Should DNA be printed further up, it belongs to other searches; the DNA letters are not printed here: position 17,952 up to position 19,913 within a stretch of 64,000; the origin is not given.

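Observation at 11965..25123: Thirteen-gene beta-oxidation-like island built from 'eukaryote/archaeal-type' modules and lacking an acyl-CoA dehydrogenase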

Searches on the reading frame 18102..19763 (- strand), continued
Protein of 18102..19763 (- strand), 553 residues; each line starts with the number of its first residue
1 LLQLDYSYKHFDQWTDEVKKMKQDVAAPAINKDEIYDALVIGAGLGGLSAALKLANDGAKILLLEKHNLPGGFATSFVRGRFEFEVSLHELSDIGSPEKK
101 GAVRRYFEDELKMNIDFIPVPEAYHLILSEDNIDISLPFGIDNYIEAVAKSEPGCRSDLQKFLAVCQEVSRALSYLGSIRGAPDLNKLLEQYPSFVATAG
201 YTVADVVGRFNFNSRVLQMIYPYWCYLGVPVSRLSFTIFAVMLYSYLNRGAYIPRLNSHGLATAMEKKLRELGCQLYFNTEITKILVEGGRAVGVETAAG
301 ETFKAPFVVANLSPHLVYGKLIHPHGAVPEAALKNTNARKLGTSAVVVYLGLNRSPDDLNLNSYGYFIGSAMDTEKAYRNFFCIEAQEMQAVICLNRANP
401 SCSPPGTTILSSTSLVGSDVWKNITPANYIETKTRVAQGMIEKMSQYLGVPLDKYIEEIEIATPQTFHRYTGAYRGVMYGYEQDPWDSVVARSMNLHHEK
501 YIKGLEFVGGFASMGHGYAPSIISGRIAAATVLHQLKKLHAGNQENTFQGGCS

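Call 27: search_protein_families(library=pfam, proteins=[L017:65-1477:+, L017:1499-2305:+, L017:2403-3944:+, L017:3979-5655:+, L017:5655-6461:+, L017:6639-8486:+, L017:8707-9975:+, L017:11542-12534:+, L017:12627-13472:+, L017:14295-16112:+], max_evalue=0.00001)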
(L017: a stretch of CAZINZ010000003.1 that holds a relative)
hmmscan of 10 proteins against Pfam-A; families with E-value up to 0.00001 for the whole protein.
L017:65-1477:+ (470 aa): 5 families
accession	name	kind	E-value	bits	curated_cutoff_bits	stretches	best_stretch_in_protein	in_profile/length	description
PF00441.29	Acyl-CoA_dh_1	-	2.2e-26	93.3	22.4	1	133-301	2-145/150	Acyl-CoA dehydrogenase, C-terminal domain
PF12806.12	Acyl-CoA_dh_C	-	4.7e-24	85.3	30.3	1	319-463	3-123/124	Acetyl-CoA dehydrogenase C-terminal like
PF02770.24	Acyl-CoA_dh_M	-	8e-14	52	33.3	1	10-118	2-95/97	Acyl-CoA dehydrogenase, middle domain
PF22924.1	ACOX_C_alpha1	-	8.6e-08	32.6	27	1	142-296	4-159/169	Acyl-CoA oxidase, C-alpha1 domain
PF08028.16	Acyl-CoA_dh_2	-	1.5e-06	29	22.7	1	148-294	2-133/134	Acyl-CoA dehydrogenase, C-terminal domain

L017:1499-2305:+ (268 aa): 2 families
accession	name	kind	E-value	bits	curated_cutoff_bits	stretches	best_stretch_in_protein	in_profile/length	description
PF00378.25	ECH_1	-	3.8e-49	167.7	27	1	11-267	2-250/251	Enoyl-CoA hydratase/isomerase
PF16113.10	ECH_2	-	1e-30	107.8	27.2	1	16-223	2-200/335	Enoyl-CoA hydratase/isomerase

L017:2403-3944:+ (513 aa): 2 families
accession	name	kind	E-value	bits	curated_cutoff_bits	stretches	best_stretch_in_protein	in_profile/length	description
PF00501.34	AMP-binding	-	8e-71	239.3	29.9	1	18-375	4-384/384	AMP-binding enzyme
PF13193.12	AMP-binding_C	-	2.4e-21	76.9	24.5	1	426-500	2-76/76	AMP-binding enzyme C-terminal domain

L017:3979-5655:+ (558 aa): 2 families
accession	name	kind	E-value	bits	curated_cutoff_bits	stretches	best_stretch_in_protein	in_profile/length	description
PF00501.34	AMP-binding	-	8.6e-88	295.2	29.9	1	31-416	2-384/384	AMP-binding enzyme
PF13193.12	AMP-binding_C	-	1.1e-21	78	24.5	1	466-541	1-76/76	AMP-binding enzyme C-terminal domain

L017:5655-6461:+ (268 aa): 2 families
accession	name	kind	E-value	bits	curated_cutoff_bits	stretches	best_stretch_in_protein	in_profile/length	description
PF00378.25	ECH_1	-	2.2e-48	165.2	27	1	17-250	3-225/251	Enoyl-CoA hydratase/isomerase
PF16113.10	ECH_2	-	2.2e-26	93.6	27.2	1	20-233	1-203/335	Enoyl-CoA hydratase/isomerase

L017:6639-8486:+ (615 aa): 4 families
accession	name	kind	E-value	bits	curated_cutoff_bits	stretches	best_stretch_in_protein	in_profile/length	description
PF00441.29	Acyl-CoA_dh_1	-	6.3e-20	72.3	22.4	1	287-457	1-147/150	Acyl-CoA dehydrogenase, C-terminal domain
PF02770.24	Acyl-CoA_dh_M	-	3.3e-14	53.3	33.3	1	165-274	2-96/97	Acyl-CoA dehydrogenase, middle domain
PF02771.21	Acyl-CoA_dh_N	-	2.4e-09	38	22.9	1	82-160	34-113/113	Acyl-CoA dehydrogenase, N-terminal domain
PF12806.12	Acyl-CoA_dh_C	-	1.8e-07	31.8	30.3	1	491-602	17-113/124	Acetyl-CoA dehydrogenase C-terminal like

L017:8707-9975:+ (422 aa): 3 families
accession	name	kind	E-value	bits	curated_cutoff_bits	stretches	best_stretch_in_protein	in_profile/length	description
PF00175.26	NAD_binding_1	-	5.9e-22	78.8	22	1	166-269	2-107/109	Oxidoreductase NAD-binding domain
PF00970.30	FAD_binding_6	-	9.3e-12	45.6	21.1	1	52-154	3-99/99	Oxidoreductase FAD-binding domain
PF00111.32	Fer2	-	7.4e-08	32.7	21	1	320-388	8-76/77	2Fe-2S iron-sulfur cluster binding domain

L017:11542-12534:+ (330 aa): 3 families
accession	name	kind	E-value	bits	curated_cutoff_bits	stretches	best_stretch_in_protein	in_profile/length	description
PF03060.21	NMO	-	2e-49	169.2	28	1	4-315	2-330/331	Nitronate monooxygenase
PF01070.24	FMN_dh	-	4.7e-08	32.9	24.9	1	103-212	197-308/350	FMN-dependent dehydrogenase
PF00478.31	IMPDH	-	3.2e-07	30.1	25.6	0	167-215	197-245/345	IMP dehydrogenase / GMP reductase domain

L017:12627-13472:+ (281 aa): 2 families
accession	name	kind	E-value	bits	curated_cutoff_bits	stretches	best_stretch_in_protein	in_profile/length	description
PF00378.25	ECH_1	-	9.7e-42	143.5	27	1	41-274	3-228/251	Enoyl-CoA hydratase/isomerase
PF16113.10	ECH_2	-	2.3e-29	103.4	27.2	1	44-222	1-175/335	Enoyl-CoA hydratase/isomerase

L017:14295-16112:+ (605 aa): 5 families
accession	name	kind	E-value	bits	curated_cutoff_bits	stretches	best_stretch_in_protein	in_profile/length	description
PF12806.12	Acyl-CoA_dh_C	-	1.8e-30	106.1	30.3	1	470-593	2-119/124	Acetyl-CoA dehydrogenase C-terminal like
PF00441.29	Acyl-CoA_dh_1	-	4.3e-17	63.1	22.4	1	286-452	2-144/150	Acyl-CoA dehydrogenase, C-terminal domain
PF02770.24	Acyl-CoA_dh_M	-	6.1e-14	52.4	33.3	1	164-270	2-94/97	Acyl-CoA dehydrogenase, middle domain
PF02771.21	Acyl-CoA_dh_N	-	2.1e-08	34.9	22.9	1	81-158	34-112/113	Acyl-CoA dehydrogenase, N-terminal domain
PF22924.1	ACOX_C_alpha1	-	2.8e-06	27.7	27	1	294-445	3-156/169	Acyl-CoA oxidase, C-alpha1 domain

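Call 34: search_solved_structures(query=A1, max_evalue=0.00001)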
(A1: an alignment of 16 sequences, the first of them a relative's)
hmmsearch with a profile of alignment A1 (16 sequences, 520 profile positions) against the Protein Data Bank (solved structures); distinct sequences matched with E-value up to 0.00001: 25.
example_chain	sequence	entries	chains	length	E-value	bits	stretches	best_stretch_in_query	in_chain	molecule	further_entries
4rep_A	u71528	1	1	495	1.5e-27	99.5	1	15-514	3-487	Gamma-carotene desaturase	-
4dgk_A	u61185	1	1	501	2.4e-18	69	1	17-339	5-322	Phytoene dehydrogenase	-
2i0z_A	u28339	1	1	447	2.9e-10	42.4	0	9-46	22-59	NAD(FAD)-utilizing dehydrogenases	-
3ka7_A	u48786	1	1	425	1.3e-09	40.3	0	216-291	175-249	Oxidoreductase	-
3nlc_A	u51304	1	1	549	1.6e-08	36.6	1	238-290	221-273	Uncharacterized protein VP0956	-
3ada_B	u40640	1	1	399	4.1e-08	35.3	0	235-299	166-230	SARCOSINE OXIDASE BETA SUBUNIT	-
1vrq_B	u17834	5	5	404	4.2e-08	35.3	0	235-299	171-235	Sarcosine oxidase beta subunit | Subunit beta of sarcosine oxidase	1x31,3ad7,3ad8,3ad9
3k7t_A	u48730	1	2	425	1.6e-07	33.3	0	14-53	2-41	6-hydroxy-L-nicotine oxidase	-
3k7m_X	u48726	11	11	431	1.7e-07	33.2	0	14-53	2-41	6-hydroxy-L-nicotine oxidase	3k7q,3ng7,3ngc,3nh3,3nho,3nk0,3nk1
5mog_A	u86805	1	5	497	4.3e-07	31.9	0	11-51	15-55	Phytoene dehydrogenase, chloroplastic/chromoplastic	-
1y56_B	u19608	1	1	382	9.9e-07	30.7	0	237-314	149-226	sarcosine oxidase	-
2gag_B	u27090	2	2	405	1.2e-06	30.4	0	9-51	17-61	heterotetrameric sarcosine oxidase beta-subunit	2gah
3g05_A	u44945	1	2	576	1.3e-06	30.3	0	255-290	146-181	tRNA uridine 5-carboxymethylaminomethyl modification enzyme mnmG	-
8zu0_A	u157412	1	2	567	2.1e-06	29.6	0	255-290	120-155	tRNA uridine 5-carboxymethylaminomethyl modification enzyme MnmG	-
5mh4_A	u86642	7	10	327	2.3e-06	29.5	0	8-50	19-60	Thioredoxin reductase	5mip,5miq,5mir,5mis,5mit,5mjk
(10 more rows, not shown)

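Call 37: search_protein_families(library=pfam, proteins=[L044:12865-14307:+, L037:15809-16942:-, L032:12954-13688:+, L087:12718-13581:+, L061:13600-15219:+, L033:2434-3321:+, L025:1485-4451:-, L038:13755-14678:+, L067:7227-8378:-, L072:9082-9807:+], max_evalue=0.0001)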
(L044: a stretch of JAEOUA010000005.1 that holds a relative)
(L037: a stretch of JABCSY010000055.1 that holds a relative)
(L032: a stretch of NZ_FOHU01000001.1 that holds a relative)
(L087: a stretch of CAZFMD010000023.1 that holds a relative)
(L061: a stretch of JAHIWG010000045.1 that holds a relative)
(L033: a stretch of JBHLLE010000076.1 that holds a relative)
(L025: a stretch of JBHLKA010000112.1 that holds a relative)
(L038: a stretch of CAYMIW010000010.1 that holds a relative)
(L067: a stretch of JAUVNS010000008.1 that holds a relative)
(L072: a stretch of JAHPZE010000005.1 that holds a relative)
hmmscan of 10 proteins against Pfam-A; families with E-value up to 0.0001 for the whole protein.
L044:12865-14307:+ (480 aa): 2 families
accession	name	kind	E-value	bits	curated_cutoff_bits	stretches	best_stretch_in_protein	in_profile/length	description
PF01545.26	Cation_efflux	-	1.9e-32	113.1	26.6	1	9-199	2-194/198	Cation efflux family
PF16916.11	ZT_dimer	-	9.6e-32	109.3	26.7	3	212-286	5-77/78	Dimerisation domain of Zinc Transporter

L037:15809-16942:- (377 aa): 1 family
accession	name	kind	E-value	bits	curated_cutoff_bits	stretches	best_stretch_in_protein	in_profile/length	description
PF02615.19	Ldh_2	-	2.4e-119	398.8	38.8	1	18-361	1-332/333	Malate/L-lactate dehydrogenase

L032:12954-13688:+ (244 aa): 3 families
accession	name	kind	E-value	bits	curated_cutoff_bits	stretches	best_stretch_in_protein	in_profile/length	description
PF07729.17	FCD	-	3.8e-16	60.1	24.3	1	112-231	2-123/125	FCD domain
PF00392.27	GntR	-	1e-15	57.5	27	1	24-81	7-64/64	Bacterial regulatory proteins, gntR family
PF07840.17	FadR_C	-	4.5e-13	49.8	23.6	1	84-230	3-144/164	FadR C-terminal domain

L087:12718-13581:+ (287 aa): 1 family
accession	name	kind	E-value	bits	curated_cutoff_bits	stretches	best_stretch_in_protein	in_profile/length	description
PF02645.21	DegV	-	1.9e-39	136.1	27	1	2-276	3-271/280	Uncharacterised protein, DegV family COG1307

L061:13600-15219:+ (539 aa): 3 families
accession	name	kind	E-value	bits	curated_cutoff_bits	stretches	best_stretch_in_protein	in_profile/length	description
PF13684.11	FakA-like_C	-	3e-34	118.7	23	1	326-539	1-216/216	Fatty acid kinase subunit A-like, C-terminal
PF02734.22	Dak2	-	4.5e-30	105.3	27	1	43-205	1-173/174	DAK2 domain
PF21645.3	FakA-like_M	-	6.3e-19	68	24.9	1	238-312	1-77/80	Fatty acid kinase subunit A-like, middle domain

L033:2434-3321:+ (295 aa): 1 family
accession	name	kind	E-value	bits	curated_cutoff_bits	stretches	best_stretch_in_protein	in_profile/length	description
PF08902.16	DUF1848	-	9.2e-65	219.5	30.5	1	14-290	1-262/262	Domain of unknown function (DUF1848)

L025:1485-4451:- (988 aa): 3 families
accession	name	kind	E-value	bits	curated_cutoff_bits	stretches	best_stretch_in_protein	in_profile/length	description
PF02901.20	PFL-like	-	3.5e-156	522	24.3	1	191-849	6-647/647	Pyruvate formate lyase-like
PF01228.26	Gly_radical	-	1.1e-22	81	22.2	1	866-969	2-106/106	Glycine radical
PF11230.13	YjjI-like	-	8e-05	21.6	23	0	552-618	147-211/485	Glycyl radical enzyme YjjI-like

L038:13755-14678:+ (307 aa): 3 families
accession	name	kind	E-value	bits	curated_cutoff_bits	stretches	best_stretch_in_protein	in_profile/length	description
PF00005.33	ABC_tran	-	4.6e-25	89.2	25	1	21-161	2-136/137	ABC transporter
PF13732.12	DrrA1-3_C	-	2.3e-15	57.5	27.4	1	215-299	1-81/81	ATP-binding protein DrrA1-3-like, C-terminal domain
PF13304.12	AAA_21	-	5.6e-14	53.3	27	1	128-197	232-304/304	AAA domain, putative AbiEii toxin, Type IV TA system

L067:7227-8378:- (383 aa): 2 families
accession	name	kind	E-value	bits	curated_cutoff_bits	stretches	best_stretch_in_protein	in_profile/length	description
PF04055.27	Radical_SAM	-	6.3e-19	69.2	29.5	1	63-212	2-159/166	Radical SAM superfamily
PF13353.11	Fer4_12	-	5e-07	30.5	22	1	66-165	13-115/137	4Fe-4S single cluster domain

L072:9082-9807:+ (241 aa): 0 families

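Call 41: predict_structure(alignment_id=A1)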
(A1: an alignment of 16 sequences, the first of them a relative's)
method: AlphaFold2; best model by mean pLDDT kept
length: 533 residues; sequences in the alignment: 16
mean_pLDDT: 82.7   pTM: 0.84
mean pLDDT of the five models: 82.7, 81.2, 80.8, 80.5, 79.4
residues with pLDDT >= 90: 212; 70-90: 235; 50-70: 59; < 50: 27
segments of 3 or more residues with pLDDT < 50: 1-7, 54-56, 58-61, 524-533
pLDDT, mean of each block of 10 residues (from residue 1): 43 83 87 95 81 49 59 83 91 90 91 93 96 95 95 81 85 90 90 91 63 82 86 80 88 88 94 94 94 88 94 81 80 94 91 82 81 86 86 80 86 92 94 92 78 70 54 69 87 68 88 90 49 30
secondary structure, 60 per line:
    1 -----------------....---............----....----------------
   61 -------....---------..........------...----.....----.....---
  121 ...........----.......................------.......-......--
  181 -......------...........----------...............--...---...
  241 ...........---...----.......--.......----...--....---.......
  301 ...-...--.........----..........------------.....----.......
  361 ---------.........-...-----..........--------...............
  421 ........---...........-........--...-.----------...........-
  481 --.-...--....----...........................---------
elements in order: E18-21 H25-36 E41-44 H68-71 H81-90 E97-99 E104-108 E113-117 H121-131 H136-158 H165-171 H173-178 H183-187 H194-204 H216-229 E232-234 H238-251 E255-257 E262-268 E271-277 E282-284 E287-290 H294-301 H310-318 E323-332 E345-349 H354-360 E370-374 H375-378 E388-397 H406-428 H432-435 E436-442 H444-451 H469-479 E485-487 H490-493 H498-524
